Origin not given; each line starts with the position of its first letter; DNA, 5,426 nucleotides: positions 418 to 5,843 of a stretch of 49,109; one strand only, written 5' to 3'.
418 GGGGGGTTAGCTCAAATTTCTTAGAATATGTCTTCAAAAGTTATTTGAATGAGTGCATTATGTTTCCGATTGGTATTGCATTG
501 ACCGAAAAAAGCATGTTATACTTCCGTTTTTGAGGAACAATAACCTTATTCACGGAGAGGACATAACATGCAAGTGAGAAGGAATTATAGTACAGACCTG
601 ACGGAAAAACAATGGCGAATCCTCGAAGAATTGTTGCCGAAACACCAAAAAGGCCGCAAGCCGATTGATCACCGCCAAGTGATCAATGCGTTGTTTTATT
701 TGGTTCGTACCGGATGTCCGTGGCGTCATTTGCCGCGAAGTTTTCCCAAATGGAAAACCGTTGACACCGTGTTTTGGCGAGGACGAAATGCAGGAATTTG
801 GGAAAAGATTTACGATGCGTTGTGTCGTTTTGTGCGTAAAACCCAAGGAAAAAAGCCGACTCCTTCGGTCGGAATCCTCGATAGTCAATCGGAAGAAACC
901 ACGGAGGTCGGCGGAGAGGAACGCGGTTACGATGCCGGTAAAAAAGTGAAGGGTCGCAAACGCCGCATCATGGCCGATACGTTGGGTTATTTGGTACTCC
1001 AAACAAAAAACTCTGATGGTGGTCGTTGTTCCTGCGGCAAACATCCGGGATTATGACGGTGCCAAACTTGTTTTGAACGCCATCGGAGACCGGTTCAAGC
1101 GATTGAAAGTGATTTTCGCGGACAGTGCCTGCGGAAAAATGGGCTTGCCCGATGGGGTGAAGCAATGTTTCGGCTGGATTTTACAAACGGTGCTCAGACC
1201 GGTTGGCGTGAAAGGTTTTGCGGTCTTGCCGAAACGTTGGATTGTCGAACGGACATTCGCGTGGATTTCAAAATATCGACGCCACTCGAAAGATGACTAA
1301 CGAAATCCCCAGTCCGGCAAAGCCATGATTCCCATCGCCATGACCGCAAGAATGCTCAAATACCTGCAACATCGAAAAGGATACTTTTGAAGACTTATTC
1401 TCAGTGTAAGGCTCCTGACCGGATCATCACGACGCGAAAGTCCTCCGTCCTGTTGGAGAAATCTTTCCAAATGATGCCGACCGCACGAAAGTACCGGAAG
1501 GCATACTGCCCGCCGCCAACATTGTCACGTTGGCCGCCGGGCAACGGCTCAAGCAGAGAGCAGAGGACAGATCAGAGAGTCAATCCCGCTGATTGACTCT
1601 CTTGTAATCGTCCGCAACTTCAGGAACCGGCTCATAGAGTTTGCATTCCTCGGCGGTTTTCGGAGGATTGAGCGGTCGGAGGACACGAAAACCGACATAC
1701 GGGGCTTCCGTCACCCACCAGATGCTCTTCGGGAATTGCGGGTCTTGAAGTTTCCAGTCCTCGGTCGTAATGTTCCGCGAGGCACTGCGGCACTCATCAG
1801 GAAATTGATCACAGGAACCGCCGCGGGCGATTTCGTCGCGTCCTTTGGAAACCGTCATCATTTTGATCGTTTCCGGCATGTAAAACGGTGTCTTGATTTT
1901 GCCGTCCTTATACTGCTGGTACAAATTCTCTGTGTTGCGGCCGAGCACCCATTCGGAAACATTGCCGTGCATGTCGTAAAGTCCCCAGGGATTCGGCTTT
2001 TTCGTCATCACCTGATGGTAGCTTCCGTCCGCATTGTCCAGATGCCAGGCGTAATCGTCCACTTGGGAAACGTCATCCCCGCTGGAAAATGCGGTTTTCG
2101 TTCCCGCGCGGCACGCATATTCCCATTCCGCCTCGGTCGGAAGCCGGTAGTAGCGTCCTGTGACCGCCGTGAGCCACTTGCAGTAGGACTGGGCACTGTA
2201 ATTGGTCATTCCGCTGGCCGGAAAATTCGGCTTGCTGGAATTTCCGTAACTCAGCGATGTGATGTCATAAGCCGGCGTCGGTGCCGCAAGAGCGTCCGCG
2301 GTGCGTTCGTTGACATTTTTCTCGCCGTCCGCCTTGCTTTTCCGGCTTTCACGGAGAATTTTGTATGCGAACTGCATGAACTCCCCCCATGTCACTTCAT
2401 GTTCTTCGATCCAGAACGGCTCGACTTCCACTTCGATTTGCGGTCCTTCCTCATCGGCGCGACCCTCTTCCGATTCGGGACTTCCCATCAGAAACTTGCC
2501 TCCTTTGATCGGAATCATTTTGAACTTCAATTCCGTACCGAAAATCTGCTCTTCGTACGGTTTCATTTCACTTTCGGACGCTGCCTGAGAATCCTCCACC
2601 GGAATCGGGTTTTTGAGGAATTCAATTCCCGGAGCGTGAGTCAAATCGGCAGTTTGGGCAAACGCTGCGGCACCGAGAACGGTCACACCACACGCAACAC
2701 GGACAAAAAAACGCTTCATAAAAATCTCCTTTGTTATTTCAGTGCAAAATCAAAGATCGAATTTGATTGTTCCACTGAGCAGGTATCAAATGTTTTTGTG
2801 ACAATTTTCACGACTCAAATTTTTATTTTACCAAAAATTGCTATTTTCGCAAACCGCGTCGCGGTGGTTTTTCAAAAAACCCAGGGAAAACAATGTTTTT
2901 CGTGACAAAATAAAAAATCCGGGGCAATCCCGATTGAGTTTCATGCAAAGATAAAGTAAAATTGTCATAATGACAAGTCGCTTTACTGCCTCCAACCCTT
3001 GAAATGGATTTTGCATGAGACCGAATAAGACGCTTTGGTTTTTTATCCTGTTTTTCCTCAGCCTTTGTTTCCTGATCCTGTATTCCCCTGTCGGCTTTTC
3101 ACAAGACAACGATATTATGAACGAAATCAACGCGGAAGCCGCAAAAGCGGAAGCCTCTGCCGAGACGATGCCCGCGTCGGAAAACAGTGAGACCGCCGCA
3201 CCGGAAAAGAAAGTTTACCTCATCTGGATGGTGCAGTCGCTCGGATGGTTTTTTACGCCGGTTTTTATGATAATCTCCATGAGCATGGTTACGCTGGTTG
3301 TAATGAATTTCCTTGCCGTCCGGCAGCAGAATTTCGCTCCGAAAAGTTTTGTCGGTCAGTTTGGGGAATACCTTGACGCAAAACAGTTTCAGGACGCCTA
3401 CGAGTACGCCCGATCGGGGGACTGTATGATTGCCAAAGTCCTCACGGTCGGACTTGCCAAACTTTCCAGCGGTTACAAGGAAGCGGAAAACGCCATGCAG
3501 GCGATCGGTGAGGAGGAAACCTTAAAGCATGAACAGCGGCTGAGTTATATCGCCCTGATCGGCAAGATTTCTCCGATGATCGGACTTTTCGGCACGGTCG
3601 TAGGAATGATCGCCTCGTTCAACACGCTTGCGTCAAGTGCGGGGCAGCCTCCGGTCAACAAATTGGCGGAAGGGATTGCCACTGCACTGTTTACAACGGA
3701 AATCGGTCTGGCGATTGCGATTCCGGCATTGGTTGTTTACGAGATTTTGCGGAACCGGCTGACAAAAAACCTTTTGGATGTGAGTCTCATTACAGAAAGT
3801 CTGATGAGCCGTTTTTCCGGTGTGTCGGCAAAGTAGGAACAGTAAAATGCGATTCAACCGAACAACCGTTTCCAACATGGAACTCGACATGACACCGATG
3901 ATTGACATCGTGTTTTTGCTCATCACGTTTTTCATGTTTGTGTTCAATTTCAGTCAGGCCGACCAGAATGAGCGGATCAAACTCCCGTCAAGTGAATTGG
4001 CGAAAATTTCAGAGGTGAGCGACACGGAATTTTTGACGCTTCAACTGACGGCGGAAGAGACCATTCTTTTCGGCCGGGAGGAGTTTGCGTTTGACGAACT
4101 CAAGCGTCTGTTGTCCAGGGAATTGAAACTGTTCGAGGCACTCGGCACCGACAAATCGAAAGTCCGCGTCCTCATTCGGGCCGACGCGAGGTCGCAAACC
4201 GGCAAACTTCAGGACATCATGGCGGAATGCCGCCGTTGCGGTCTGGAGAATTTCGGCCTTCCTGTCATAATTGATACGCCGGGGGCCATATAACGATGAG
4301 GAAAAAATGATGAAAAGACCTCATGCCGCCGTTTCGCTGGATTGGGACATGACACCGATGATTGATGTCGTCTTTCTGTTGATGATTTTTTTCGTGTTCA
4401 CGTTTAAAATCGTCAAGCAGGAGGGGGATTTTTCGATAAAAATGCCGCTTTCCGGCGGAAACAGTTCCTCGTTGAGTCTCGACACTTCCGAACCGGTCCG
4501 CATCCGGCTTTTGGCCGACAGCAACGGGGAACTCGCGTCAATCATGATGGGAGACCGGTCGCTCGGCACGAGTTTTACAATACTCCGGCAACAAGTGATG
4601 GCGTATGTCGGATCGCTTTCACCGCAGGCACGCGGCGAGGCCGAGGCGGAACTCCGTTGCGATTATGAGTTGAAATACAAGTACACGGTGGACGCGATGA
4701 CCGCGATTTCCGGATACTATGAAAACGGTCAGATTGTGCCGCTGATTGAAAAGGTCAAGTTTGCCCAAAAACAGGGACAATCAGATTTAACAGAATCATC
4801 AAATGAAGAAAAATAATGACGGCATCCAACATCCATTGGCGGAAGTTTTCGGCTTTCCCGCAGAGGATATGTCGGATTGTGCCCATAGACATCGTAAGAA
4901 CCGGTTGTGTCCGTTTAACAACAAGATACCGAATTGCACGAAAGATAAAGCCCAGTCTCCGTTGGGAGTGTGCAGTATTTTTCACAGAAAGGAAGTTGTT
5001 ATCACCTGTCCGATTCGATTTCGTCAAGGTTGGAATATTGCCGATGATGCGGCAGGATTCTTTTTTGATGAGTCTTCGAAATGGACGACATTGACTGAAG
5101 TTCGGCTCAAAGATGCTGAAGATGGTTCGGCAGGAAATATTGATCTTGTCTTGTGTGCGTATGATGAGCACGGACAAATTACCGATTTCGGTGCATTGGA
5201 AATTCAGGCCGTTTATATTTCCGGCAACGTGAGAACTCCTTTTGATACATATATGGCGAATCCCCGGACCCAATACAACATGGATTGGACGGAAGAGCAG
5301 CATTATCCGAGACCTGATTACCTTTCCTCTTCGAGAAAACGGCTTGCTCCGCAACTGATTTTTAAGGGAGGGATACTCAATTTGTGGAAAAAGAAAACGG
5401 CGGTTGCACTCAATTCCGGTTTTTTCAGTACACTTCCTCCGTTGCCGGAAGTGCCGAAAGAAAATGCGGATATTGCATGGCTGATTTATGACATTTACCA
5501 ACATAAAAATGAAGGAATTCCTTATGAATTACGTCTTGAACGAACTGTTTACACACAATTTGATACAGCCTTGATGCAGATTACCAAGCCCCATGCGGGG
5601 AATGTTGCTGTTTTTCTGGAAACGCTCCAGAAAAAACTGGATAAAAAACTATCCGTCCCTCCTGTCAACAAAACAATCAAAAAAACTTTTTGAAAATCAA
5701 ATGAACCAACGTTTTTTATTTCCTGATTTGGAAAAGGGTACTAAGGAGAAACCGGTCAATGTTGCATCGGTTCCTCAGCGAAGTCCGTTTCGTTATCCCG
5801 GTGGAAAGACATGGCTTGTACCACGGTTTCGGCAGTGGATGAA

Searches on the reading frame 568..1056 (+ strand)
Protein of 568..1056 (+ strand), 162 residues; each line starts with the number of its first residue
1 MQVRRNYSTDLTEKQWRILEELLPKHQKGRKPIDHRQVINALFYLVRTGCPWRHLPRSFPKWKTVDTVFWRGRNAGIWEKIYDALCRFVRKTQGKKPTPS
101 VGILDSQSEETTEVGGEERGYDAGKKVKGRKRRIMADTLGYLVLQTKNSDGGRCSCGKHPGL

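Call 58: search_protein_families(library=pfam, proteins=[window:568-1056:+], max_evalue=0.01)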
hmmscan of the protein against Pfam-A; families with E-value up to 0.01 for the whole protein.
window:568-1056:+ (162 aa): 2 families
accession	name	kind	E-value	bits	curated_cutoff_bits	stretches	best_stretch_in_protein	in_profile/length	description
PF13340.11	DUF4096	-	6.9e-25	87.5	34.3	1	11-81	1-75/76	Putative transposase of IS4/5 family (DUF4096)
PF01609.27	DDE_Tnp_1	-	0.00086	19.6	23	1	97-144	2-50/200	Transposase DDE domain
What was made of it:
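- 437..1404 (+): IS5-family insertion sequence with 22-nt inverted ends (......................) and two ORFs (DUF4096, DDE_Tnp_1). It is only a candidate source of a trans-acting transposase; no link was shown. Pfam matches (call 58).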

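Call 71: find_homologous_proteins(query=window:568-1056:+, max_evalue=1e-20)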
Query window:568-1056:+ (162 aa): 1092 proteins with E <= 1e-20 among 1154 candidates; the best 120 are listed.
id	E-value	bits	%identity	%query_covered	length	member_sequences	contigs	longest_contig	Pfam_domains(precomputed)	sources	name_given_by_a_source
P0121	2.4e-100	352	92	99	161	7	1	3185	PF13340.12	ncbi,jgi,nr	ncbi:MAG: IS5 family transposase [Planctomycetaceae bacterium]|jgi:transposase|nr:IS5 family transpo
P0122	8.4e-66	239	65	94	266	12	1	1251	PF01609.28,PF13586.13,PF13340.12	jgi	jgi:putative transposase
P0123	1.2e-63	232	70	89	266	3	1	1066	PF01609.28,PF13586.13,PF13340.12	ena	-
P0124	1.8e-63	232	68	88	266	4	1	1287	PF01609.28,PF13586.13,PF13340.12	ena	-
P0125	4.3e-63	230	63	98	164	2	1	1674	PF01609.28,PF13340.12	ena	-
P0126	5.3e-63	230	71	89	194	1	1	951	PF01609.28,PF13340.12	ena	-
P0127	8.3e-63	229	72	89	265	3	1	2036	PF01609.28,PF13586.13,PF13340.12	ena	-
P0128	9.1e-63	229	71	89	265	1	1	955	PF01609.28,PF13586.13,PF13340.12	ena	-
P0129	4.5e-62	227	71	88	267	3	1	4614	PF01609.28,PF13586.13,PF13340.12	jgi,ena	-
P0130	1.5e-61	225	66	88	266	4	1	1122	PF01609.28,PF13586.13,PF13340.12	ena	-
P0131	1.6e-61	225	69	89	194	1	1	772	PF01609.28,PF13340.12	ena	-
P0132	2.9e-60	221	68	89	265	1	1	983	PF01609.28,PF13586.13,PF13340.12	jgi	jgi:Transposase and inactivated derivatives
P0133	1.2e-59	219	71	86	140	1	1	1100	PF13340.12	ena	-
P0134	5.7e-59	217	66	88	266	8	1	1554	PF01609.28,PF13586.13,PF13340.12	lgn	-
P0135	5.7e-58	214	69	83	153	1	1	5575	PF01609.28,PF13340.12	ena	-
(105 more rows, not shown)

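Call 72: find_encoding_contigs(protein=P0121, flank=10000, max_places=10)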
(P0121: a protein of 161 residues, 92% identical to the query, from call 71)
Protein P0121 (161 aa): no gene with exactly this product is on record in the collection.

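Call 73: list_cluster_members(proteins=[P0121, P0001])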
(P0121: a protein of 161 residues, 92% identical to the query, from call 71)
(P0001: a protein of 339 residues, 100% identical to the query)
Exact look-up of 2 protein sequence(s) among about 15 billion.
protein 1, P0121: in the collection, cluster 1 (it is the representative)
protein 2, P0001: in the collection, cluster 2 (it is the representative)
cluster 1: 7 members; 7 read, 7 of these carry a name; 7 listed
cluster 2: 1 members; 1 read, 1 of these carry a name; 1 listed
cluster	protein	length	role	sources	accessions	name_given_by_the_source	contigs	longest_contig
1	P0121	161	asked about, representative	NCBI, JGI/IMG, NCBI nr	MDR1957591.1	MAG: IS5 family transposase [Planctomycetaceae bacterium] | transposase | IS5 family transposase [Planctomycetaceae bacterium]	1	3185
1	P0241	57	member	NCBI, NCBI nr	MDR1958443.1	MAG: transposase, partial [Planctomycetaceae bacterium] | transposase [Planctomycetaceae bacterium]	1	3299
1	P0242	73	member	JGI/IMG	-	putative transposase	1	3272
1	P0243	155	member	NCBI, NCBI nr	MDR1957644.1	MAG: IS5 family transposase, partial [Planctomycetaceae bacterium] | IS5 family transposase [Planctomycetaceae bacterium]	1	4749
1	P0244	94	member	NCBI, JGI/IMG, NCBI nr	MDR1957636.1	MAG: hypothetical protein LBQ54_01070, partial [Planctomycetaceae bacterium] | putative transposase | hypothetical protein [Planctomycetaceae bacterium]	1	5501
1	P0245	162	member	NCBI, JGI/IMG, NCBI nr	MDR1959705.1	MAG: IS5 family transposase [Planctomycetaceae bacterium] | transposase | IS5 family transposase [Planctomycetaceae bacterium]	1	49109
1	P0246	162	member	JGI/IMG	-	putative transposase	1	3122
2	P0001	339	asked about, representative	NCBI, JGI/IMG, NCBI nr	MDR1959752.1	MAG: CNNM domain-containing protein [Planctomycetaceae bacterium] | CBS domain containing-hemolysin-like protein | CNNM domain-containing protein [Planctomycetaceae bacterium]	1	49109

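Call 74: find_encoding_contigs(protein=P0244, flank=10000, max_places=5)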
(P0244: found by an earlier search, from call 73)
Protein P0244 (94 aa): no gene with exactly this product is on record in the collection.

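Call 75: find_encoding_contigs(protein=P0246, flank=10000, max_places=5)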
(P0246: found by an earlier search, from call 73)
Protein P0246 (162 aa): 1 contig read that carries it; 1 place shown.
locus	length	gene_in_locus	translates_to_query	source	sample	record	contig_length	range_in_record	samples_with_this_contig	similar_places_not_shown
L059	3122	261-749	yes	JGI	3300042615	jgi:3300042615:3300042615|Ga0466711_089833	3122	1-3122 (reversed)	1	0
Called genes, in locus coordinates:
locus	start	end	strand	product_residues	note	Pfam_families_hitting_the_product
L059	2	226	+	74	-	?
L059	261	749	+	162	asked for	PF13340:DUF4096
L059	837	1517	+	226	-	PF13384:HTH_23 (weak), PF13518:HTH_28 (faint), PF13551:HTH_29, PF13565:HTH_32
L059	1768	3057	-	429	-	PF01609:DDE_Tnp_1 (weak)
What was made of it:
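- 437..1404 (+): At least 6 related copies on other contigs of the same MAG or its source metagenome (calls 71, 73, 75).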

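Call 76: find_encoding_contigs(protein=P0242, flank=10000, max_places=5)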
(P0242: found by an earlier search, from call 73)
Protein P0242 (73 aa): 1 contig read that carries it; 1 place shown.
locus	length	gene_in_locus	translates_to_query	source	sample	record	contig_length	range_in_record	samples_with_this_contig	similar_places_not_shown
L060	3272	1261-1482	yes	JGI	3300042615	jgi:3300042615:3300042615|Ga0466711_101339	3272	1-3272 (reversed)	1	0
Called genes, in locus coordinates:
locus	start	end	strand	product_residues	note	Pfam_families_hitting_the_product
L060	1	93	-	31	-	?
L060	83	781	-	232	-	-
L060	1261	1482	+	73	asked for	PF01609:DDE_Tnp_1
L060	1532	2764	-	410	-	PF01609:DDE_Tnp_1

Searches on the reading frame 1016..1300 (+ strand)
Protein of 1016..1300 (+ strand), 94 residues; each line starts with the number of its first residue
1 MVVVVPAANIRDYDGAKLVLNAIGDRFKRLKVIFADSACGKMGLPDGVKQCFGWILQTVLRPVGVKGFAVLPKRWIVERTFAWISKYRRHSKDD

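Call 58: search_protein_families(library=pfam, proteins=[window:1016-1300:+], max_evalue=0.01)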
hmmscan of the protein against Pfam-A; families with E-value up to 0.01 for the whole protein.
window:1016-1300:+ (94 aa): 1 family
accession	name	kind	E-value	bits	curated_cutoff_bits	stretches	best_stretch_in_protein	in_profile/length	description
PF01609.27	DDE_Tnp_1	-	3e-09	37.4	23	1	3-92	52-179/200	Transposase DDE domain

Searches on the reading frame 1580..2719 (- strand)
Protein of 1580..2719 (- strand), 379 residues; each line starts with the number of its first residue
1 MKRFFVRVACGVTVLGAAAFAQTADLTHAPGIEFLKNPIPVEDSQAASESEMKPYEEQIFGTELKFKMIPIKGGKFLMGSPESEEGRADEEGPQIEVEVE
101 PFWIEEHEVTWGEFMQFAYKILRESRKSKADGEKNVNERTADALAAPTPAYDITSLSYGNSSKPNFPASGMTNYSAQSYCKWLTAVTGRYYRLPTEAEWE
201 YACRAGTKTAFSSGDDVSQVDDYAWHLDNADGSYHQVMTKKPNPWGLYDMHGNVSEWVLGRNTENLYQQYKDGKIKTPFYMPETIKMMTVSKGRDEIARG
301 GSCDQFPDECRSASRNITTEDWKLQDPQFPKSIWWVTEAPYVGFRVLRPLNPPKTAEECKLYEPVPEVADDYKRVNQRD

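Call 60: search_protein_families(library=pfam, proteins=[window:1580-2719:-], max_evalue=0.001)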
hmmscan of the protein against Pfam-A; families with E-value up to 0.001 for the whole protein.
window:1580-2719:- (379 aa): 1 family
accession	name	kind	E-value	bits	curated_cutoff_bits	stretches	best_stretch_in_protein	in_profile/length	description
PF03781.23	FGE-sulfatase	-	7.7e-39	134.3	23.3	1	67-320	4-242/255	Sulfatase-modifying factor enzyme 1-like domain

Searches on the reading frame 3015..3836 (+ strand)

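Call 60: search_protein_families(library=pfam, proteins=[window:3015-3836:+], max_evalue=0.001)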
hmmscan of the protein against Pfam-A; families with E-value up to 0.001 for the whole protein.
window:3015-3836:+ (273 aa): 1 family
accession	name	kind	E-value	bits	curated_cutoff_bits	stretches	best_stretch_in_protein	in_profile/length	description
PF01618.21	MotA_ExbB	-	1.3e-28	99.8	22.9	1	140-253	7-122/127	MotA/TolQ/ExbB proton channel family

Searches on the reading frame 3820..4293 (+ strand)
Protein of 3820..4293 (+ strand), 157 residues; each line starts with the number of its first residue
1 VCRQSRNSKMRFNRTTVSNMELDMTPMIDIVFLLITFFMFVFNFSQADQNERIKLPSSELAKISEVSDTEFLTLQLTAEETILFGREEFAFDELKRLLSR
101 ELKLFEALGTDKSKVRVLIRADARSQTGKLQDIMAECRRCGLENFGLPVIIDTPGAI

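Call 60: search_protein_families(library=pfam, proteins=[window:3820-4293:+], max_evalue=0.001)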
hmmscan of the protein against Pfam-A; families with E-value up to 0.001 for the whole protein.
window:3820-4293:+ (157 aa): 1 family
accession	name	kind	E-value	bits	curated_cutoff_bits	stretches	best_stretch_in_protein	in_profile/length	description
PF02472.21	ExbD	-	2.3e-23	83.1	25.4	1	19-148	5-124/128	Biopolymer transport protein ExbD/TolR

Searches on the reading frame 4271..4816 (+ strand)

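Call 60: search_protein_families(library=pfam, proteins=[window:4271-4816:+], max_evalue=0.001)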
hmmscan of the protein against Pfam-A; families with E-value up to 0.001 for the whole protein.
window:4271-4816:+ (181 aa): 1 family
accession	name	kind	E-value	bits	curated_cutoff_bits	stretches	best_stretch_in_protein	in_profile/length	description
PF02472.21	ExbD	-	4.8e-14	53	25.4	1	25-147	8-114/128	Biopolymer transport protein ExbD/TolR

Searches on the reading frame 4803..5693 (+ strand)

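Call 60: search_protein_families(library=pfam, proteins=[window:4803-5693:+], max_evalue=0.001)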
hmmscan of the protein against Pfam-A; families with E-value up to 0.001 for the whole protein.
window:4803-5693:+ (296 aa): 1 family
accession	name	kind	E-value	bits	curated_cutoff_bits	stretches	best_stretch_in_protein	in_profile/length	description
PF12183.14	NotI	-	5.3e-59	199.9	22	1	28-242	8-237/238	Restriction endonuclease NotI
